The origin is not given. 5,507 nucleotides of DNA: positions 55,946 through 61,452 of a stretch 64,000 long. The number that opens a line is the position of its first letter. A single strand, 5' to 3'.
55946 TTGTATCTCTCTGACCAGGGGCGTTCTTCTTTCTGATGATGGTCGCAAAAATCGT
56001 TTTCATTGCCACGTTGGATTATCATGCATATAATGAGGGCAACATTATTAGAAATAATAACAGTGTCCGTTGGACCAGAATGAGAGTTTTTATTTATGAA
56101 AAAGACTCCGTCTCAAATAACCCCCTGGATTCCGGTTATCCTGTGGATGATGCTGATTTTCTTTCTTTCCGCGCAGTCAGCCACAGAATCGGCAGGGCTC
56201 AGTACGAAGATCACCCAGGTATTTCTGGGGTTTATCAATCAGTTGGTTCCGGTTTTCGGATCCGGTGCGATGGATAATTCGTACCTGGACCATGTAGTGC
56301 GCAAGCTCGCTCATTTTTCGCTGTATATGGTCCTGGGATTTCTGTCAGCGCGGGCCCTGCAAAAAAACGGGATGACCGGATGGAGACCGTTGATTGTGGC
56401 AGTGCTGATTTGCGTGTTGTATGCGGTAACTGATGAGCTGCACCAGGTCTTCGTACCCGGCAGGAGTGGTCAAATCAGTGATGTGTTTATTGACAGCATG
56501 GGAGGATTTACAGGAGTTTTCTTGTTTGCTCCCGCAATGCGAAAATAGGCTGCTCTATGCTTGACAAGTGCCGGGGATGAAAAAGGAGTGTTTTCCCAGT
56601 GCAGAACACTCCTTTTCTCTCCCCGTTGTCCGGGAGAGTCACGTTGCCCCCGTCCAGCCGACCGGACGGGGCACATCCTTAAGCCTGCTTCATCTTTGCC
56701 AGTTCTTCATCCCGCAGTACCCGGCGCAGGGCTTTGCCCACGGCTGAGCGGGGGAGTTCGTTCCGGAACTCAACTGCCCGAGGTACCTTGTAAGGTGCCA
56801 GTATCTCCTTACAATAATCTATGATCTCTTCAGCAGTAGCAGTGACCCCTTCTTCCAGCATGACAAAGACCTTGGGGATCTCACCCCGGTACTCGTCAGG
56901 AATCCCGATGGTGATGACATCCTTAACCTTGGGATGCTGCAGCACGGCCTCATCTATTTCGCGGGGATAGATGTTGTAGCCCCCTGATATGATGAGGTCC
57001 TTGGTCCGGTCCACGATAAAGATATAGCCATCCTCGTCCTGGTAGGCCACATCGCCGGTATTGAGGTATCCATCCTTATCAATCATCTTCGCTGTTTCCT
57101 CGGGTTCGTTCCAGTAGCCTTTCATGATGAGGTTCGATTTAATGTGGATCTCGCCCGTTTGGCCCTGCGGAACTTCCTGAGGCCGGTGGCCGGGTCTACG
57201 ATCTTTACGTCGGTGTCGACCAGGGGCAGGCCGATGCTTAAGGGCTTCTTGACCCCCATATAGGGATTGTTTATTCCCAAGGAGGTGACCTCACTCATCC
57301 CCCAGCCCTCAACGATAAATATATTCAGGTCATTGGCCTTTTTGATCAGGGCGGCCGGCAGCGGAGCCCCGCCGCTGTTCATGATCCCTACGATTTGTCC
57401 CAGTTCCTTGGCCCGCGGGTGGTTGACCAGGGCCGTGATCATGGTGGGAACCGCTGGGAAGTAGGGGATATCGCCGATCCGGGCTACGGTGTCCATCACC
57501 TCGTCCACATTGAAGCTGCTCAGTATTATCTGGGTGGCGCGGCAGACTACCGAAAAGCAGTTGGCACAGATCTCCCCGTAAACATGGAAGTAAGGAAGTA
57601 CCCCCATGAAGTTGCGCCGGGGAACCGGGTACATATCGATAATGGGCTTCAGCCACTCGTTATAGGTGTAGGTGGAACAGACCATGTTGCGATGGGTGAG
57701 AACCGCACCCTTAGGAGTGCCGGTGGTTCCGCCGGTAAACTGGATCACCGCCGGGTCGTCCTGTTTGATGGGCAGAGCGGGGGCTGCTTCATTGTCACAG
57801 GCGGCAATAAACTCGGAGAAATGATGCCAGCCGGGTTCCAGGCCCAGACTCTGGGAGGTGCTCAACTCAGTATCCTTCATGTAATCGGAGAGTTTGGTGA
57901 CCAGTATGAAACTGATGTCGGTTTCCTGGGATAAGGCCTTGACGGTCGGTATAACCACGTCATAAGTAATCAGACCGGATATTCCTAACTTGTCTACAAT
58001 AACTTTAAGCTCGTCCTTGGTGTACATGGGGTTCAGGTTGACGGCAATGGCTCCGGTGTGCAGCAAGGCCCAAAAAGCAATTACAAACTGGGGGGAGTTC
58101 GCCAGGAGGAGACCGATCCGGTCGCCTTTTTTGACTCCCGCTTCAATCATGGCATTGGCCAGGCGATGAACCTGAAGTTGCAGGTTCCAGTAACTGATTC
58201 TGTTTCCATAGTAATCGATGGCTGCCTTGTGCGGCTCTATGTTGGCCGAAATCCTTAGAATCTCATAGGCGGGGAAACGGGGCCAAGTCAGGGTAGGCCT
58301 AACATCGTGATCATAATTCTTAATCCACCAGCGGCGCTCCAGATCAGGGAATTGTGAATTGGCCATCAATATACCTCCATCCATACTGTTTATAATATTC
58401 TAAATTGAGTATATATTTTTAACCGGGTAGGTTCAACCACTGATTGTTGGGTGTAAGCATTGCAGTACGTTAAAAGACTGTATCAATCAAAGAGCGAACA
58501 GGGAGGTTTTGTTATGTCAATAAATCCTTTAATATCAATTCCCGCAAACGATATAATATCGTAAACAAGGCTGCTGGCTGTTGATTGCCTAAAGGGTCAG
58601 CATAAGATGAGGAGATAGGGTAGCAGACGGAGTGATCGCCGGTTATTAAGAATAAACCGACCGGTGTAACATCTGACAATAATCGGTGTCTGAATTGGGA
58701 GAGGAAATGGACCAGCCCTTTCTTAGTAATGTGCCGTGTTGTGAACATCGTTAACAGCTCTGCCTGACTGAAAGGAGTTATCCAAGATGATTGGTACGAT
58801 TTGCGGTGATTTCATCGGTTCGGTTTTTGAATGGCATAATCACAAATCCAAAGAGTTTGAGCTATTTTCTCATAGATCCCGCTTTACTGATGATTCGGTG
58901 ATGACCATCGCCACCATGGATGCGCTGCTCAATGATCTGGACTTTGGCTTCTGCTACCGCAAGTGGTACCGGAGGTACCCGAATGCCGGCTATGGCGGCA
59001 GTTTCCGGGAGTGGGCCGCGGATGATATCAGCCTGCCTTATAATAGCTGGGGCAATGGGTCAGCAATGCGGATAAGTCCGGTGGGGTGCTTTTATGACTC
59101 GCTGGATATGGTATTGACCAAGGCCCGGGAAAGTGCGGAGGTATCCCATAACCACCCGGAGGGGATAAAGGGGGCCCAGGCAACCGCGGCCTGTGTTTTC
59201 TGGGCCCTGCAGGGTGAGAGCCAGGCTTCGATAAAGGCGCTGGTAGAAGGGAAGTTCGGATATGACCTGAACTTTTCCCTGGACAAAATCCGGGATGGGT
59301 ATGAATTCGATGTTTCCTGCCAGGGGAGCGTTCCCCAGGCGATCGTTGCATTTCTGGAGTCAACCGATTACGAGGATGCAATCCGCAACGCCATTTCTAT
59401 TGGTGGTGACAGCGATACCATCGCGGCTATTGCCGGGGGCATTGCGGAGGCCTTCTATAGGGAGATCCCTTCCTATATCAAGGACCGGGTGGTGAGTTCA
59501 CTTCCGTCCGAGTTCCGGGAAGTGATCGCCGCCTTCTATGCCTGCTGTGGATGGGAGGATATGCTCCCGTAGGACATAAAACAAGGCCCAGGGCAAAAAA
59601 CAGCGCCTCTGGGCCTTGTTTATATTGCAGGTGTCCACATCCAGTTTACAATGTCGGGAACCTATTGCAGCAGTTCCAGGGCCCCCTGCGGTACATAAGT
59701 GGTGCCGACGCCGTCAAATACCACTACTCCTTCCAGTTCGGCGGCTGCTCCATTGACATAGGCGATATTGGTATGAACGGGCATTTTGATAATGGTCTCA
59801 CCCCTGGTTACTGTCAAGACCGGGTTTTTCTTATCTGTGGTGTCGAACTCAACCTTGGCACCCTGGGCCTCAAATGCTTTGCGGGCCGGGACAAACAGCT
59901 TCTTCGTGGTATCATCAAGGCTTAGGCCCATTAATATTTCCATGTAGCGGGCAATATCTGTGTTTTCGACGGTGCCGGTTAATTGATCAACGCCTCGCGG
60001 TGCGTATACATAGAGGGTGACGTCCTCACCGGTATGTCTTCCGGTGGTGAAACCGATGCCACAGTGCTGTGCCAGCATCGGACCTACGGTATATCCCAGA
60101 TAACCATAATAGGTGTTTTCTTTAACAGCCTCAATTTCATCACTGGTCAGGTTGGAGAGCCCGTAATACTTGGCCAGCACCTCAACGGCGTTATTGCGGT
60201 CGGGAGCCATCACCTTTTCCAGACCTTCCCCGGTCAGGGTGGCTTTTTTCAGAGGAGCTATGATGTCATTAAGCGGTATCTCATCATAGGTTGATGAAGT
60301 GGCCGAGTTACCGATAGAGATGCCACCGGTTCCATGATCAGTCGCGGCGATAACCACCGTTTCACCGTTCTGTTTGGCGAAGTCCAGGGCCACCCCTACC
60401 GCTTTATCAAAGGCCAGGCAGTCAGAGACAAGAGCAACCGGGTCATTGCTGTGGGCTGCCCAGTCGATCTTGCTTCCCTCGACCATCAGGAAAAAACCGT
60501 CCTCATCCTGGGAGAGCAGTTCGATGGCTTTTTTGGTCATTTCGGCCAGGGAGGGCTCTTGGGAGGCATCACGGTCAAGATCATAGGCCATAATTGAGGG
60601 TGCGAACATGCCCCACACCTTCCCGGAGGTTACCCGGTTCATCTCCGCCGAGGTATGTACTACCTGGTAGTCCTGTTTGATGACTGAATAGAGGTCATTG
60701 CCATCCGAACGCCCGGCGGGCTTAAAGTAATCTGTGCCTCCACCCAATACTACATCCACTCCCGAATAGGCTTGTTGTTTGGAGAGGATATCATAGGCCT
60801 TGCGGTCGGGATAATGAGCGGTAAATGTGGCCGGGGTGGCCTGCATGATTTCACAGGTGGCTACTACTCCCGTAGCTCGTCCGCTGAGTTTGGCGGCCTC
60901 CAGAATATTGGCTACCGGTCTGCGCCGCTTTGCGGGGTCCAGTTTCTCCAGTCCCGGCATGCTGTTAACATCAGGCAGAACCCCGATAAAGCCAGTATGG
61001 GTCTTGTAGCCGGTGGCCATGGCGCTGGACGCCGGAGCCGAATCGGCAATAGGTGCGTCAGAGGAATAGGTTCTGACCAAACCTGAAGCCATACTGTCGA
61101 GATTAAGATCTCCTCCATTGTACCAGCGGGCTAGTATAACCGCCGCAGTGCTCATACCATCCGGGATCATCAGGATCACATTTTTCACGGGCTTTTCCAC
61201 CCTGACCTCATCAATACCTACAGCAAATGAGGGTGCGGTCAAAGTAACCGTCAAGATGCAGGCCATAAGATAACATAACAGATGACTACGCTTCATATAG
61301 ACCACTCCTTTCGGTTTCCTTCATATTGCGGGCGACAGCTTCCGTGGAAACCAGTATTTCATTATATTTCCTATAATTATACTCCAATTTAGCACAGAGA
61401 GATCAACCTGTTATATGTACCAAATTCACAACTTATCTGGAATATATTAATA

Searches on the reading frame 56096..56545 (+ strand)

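Call 57: search_protein_families(library=pfam, max_evalue=0.01, proteins=[window:56096-56545:+])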
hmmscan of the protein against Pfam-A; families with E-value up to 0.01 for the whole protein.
window:56096-56545:+ (150 aa): 1 family
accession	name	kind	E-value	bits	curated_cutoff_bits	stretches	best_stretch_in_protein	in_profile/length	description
PF04892.17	VanZ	-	3.1e-25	89.7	30.1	1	11-144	2-122/126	VanZ like family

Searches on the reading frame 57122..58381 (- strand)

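Call 57: search_protein_families(library=pfam, max_evalue=0.01, proteins=[window:57122-58381:-])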
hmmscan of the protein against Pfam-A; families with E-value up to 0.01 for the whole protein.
window:57122-58381:- (419 aa): 1 family
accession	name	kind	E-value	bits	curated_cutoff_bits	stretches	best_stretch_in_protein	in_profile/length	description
PF00501.34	AMP-binding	-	1.6e-69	235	29.9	1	45-400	4-361/384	AMP-binding enzyme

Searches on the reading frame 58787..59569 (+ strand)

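Call 57: search_protein_families(library=pfam, max_evalue=0.01, proteins=[window:58787-59569:+])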
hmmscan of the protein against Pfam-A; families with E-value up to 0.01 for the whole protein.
window:58787-59569:+ (261 aa): 1 family
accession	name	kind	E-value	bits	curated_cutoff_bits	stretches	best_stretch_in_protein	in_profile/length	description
PF03747.19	ADP_ribosyl_GH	-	1.2e-38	133.8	26.2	1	1-224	3-279/287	ADP-ribosylglycohydrolase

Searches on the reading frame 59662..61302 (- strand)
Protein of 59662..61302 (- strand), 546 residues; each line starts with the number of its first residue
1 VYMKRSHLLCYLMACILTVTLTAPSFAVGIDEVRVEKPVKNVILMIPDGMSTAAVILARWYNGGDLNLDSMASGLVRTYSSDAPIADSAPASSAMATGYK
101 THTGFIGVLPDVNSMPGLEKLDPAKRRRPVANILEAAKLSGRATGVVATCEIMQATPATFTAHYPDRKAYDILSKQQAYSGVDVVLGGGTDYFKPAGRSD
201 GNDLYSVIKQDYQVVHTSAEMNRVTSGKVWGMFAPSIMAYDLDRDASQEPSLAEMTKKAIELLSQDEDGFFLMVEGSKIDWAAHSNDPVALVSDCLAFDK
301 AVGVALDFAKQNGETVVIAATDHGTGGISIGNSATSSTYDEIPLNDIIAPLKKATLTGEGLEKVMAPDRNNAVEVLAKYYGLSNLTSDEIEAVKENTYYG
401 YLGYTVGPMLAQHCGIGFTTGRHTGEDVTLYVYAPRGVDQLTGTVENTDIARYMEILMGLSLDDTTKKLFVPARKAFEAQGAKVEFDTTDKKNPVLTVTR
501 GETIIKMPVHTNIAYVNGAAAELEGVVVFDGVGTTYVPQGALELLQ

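Call 57: search_protein_families(library=pfam, max_evalue=0.01, proteins=[window:59662-61302:-])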
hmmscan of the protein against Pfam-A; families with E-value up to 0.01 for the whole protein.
window:59662-61302:- (546 aa): 4 families
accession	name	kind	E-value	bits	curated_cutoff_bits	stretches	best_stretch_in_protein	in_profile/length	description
PF00245.25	Alk_phosphatase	-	9.9e-82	275.5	24.4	1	40-457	2-420/423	Alkaline phosphatase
PF07833.16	Cu_amine_oxidN1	-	4.1e-10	40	24.2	1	467-541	18-88/108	Copper amine oxidase N-terminal domain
PF01676.23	Metalloenzyme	-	9.9e-08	32.2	24.3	1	246-344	125-218/252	Metalloenzyme superfamily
PF01663.27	Phosphodiest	-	0.0039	17.3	23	0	216-350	102-238/342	Type I phosphodiesterase / nucleotide pyrophosphatase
